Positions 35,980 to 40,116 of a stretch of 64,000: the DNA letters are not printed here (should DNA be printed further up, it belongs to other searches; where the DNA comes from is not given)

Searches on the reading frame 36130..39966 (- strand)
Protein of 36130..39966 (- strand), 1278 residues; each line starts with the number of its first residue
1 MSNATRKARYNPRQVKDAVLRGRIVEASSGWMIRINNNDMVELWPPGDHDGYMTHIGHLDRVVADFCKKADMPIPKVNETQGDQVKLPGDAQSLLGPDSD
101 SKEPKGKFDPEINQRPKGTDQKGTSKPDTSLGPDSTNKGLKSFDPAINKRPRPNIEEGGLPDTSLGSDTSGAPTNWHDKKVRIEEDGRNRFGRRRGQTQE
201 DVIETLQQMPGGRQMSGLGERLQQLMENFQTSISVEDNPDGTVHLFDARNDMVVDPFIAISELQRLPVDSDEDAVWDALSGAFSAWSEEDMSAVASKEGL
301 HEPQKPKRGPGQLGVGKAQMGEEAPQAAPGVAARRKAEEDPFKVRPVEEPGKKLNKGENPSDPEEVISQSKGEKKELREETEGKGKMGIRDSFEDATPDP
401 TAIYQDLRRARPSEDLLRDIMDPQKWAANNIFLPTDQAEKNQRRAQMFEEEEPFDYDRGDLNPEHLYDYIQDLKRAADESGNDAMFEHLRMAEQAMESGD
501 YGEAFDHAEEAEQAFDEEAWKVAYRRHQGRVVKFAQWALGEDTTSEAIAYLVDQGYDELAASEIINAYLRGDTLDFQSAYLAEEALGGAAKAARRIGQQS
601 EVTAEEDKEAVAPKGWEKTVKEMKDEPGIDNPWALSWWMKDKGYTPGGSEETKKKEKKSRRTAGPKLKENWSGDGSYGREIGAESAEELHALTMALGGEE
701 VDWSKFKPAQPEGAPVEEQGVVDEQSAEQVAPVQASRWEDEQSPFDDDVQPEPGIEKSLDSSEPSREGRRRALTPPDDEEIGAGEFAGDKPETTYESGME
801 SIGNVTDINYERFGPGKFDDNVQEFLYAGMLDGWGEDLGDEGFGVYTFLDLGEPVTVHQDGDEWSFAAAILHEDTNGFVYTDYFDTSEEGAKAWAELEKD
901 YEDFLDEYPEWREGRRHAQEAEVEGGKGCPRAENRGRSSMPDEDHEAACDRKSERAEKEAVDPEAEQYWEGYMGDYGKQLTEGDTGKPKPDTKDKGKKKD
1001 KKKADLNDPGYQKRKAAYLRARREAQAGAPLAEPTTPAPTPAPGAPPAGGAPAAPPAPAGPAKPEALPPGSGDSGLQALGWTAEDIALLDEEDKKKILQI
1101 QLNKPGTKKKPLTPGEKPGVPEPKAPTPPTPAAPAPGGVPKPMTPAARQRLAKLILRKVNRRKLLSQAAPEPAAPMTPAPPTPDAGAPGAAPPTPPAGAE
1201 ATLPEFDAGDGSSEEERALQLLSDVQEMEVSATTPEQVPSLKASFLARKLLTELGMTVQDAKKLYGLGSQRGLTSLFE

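Call 10: search_protein_families(library=phrogs, proteins=[window:36130-39966:-], max_evalue=0.001)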
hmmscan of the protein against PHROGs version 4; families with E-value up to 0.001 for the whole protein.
window:36130-39966:- (1278 aa): 0 families

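Call 11: search_protein_families(library=pfam, proteins=[window:36130-39966:-], max_evalue=0.001)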
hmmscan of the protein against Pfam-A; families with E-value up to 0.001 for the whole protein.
window:36130-39966:- (1278 aa): 0 families

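Call 57: search_solved_structures(query=window:36130-39966:-, max_evalue=1)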
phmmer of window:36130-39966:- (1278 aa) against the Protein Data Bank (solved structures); distinct sequences matched with E-value up to 1: 1.
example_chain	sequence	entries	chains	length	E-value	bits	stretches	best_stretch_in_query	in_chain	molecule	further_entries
8woj_A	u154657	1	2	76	0.86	10.5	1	534-570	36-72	RxLR121 effector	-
